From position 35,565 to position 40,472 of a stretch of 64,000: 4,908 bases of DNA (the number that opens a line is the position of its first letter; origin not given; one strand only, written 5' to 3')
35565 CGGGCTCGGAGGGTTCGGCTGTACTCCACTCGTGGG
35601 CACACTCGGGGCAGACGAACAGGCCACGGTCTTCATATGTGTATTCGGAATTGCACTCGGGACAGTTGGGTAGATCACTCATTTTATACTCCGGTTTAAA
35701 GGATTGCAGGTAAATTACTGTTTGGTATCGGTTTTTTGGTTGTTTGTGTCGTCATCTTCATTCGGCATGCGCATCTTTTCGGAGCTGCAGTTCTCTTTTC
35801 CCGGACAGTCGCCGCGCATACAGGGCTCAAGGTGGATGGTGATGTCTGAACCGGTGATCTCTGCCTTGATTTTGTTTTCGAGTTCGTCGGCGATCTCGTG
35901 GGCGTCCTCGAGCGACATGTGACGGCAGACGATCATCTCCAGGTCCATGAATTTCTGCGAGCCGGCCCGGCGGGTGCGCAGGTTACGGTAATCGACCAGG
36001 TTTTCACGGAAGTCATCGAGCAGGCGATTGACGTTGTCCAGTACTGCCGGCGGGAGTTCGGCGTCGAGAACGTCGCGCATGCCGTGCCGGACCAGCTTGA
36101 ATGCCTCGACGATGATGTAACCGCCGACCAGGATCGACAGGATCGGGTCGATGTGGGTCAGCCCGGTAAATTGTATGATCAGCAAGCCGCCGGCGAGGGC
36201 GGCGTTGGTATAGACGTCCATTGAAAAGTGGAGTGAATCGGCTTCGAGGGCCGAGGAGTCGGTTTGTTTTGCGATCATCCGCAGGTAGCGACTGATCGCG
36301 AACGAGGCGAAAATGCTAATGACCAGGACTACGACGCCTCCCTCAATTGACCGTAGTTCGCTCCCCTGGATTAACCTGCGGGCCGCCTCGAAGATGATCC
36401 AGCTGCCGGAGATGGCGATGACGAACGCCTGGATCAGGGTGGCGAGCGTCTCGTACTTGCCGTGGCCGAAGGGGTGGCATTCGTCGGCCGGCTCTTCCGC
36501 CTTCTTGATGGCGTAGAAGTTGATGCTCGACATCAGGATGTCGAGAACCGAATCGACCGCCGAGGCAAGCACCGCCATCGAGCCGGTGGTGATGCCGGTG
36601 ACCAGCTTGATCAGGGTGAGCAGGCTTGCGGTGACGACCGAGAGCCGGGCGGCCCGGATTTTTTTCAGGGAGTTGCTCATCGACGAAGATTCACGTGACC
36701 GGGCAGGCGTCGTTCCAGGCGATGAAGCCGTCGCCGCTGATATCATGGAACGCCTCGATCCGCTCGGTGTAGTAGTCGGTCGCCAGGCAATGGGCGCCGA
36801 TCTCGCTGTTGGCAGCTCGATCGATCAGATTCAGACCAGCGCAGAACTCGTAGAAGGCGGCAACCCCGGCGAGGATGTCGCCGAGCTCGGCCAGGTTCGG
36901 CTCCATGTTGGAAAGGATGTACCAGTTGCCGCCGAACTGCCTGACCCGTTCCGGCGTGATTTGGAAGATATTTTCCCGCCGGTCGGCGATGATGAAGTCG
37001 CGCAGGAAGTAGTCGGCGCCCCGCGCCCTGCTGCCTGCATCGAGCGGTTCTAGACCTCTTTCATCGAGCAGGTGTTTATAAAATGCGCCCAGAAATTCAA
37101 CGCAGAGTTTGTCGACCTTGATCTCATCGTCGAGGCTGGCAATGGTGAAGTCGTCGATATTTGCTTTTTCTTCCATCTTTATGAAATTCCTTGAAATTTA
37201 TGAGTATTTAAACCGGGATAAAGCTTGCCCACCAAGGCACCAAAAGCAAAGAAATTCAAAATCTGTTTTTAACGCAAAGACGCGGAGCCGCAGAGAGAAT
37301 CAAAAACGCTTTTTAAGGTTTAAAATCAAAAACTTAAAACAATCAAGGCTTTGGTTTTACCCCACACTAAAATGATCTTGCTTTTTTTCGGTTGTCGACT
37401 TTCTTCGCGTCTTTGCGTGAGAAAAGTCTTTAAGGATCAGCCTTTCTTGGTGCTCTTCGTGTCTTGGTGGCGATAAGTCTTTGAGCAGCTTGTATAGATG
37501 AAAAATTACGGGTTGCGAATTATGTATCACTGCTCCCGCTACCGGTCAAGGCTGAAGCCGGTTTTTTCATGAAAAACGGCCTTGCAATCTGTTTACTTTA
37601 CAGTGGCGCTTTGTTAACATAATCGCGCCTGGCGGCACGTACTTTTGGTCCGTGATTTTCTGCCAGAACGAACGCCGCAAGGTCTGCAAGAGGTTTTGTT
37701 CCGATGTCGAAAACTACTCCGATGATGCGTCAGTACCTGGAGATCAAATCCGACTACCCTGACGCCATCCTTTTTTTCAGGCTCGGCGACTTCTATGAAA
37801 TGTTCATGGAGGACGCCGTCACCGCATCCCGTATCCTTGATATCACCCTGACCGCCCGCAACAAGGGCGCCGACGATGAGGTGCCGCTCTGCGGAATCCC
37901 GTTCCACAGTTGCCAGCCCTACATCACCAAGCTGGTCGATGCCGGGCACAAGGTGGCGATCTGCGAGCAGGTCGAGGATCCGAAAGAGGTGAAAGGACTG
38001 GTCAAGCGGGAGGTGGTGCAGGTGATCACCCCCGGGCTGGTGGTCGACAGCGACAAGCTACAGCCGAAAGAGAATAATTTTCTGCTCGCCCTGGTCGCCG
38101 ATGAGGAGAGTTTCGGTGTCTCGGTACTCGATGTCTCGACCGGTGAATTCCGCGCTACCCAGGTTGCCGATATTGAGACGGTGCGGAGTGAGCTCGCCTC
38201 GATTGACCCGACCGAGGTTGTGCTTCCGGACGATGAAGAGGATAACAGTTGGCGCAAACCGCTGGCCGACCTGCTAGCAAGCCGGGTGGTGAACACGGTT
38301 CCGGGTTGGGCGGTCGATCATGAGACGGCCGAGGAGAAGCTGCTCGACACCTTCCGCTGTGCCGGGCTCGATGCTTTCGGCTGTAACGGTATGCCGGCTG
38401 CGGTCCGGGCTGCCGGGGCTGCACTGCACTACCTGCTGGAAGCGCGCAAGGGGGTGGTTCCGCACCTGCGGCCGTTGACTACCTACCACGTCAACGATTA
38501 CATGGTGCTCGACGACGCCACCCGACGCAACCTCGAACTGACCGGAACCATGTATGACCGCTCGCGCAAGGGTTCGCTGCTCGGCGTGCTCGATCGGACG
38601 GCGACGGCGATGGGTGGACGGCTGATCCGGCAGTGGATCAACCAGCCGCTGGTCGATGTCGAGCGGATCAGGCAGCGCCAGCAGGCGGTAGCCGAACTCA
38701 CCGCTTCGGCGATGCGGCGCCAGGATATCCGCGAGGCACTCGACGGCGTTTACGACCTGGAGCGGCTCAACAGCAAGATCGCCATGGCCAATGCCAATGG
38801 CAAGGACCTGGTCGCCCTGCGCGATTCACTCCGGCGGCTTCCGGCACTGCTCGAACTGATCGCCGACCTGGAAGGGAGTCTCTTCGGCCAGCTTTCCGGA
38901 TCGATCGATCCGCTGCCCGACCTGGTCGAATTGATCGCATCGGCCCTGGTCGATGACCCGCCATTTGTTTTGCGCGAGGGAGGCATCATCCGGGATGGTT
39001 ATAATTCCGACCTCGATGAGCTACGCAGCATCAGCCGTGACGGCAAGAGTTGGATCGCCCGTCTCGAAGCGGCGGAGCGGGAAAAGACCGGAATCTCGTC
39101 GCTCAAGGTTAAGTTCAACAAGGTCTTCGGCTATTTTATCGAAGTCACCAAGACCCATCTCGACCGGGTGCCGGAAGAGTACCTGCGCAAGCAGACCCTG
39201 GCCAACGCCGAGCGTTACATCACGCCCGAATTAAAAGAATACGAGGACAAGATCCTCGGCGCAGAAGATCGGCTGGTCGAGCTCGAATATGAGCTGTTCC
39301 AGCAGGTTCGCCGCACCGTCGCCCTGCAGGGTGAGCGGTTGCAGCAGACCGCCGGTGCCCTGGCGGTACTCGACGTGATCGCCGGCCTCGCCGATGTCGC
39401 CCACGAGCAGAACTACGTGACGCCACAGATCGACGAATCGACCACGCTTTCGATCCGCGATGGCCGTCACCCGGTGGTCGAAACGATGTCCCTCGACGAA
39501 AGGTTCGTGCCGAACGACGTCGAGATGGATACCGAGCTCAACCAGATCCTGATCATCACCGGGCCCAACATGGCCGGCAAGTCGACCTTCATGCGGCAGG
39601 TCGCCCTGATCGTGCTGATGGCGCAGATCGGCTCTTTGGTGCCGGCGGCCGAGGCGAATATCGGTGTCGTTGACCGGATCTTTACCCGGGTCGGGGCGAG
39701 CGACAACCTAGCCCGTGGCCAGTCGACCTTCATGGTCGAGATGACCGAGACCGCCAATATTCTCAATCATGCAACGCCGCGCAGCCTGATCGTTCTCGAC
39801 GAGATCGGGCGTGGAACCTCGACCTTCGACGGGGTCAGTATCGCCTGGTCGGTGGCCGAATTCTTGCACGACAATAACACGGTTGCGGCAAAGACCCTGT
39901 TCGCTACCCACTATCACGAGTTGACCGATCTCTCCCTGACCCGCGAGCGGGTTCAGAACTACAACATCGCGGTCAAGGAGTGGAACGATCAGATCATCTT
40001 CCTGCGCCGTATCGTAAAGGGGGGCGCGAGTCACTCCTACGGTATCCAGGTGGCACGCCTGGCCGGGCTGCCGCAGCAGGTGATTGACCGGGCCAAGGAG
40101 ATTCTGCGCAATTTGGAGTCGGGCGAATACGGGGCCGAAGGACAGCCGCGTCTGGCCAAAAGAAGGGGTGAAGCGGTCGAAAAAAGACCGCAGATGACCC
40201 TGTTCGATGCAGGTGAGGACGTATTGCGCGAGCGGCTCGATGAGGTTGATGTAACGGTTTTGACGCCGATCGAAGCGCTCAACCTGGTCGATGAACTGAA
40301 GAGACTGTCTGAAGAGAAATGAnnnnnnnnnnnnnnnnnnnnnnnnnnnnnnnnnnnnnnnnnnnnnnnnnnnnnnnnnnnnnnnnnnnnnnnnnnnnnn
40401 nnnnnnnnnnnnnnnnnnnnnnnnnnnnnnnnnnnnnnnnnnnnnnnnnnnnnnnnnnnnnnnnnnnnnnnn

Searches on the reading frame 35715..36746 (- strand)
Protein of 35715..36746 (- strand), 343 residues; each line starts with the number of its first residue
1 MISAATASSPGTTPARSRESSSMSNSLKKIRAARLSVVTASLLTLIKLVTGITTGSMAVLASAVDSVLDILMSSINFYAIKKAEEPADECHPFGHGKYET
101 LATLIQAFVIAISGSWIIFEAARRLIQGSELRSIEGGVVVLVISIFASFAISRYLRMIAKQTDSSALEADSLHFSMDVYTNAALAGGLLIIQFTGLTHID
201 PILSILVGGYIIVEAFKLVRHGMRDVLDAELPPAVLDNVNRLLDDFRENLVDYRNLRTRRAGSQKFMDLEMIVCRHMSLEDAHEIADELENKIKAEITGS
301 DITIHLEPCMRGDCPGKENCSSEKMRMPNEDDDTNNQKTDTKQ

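Call 23: search_protein_families(library=pfam, proteins=[window:35715-36746:-], max_evalue=0.00001)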
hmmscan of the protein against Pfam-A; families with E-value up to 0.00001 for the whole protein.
window:35715-36746:- (343 aa): 2 families
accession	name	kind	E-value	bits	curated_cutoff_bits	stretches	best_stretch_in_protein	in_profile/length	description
PF01545.26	Cation_efflux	-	6.2e-43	147.3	26.6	1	34-224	2-195/198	Cation efflux family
PF16916.11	ZT_dimer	-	8.6e-19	67.8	26.7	1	232-309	2-78/78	Dimerisation domain of Zinc Transporter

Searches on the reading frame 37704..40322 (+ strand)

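Call 27: search_protein_families(library=pfam, proteins=[window:37704-40322:+], max_evalue=0.1)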
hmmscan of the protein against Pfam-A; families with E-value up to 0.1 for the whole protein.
window:37704-40322:+ (872 aa): 9 families
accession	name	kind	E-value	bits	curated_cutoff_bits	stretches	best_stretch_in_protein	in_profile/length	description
PF00488.27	MutS_V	-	6e-86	287.7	30.2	1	616-805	1-188/188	MutS domain V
PF05192.23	MutS_III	-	2.9e-54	184.8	34.1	1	272-563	1-194/194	MutS domain III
PF01624.25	MutS_I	-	3.4e-45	153.3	20.6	1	5-116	1-112/113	MutS domain I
PF05190.23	MutS_IV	-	9.9e-33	112.7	22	1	432-523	1-92/92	MutS family domain IV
PF05188.22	MutS_II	-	6.1e-25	88.6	25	1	125-256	1-133/133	MutS domain II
PF13173.12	AAA_14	-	0.0072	16.8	27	1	613-703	2-73/129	AAA domain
PF13514.12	AAA_27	-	0.029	14.4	22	1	604-633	17-46/206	AAA domain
PF13555.12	AAA_29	-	0.044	14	27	0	607-631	16-40/61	P-loop containing region of AAA domain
PF00005.33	ABC_tran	-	0.083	13.9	25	0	604-633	2-31/137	ABC transporter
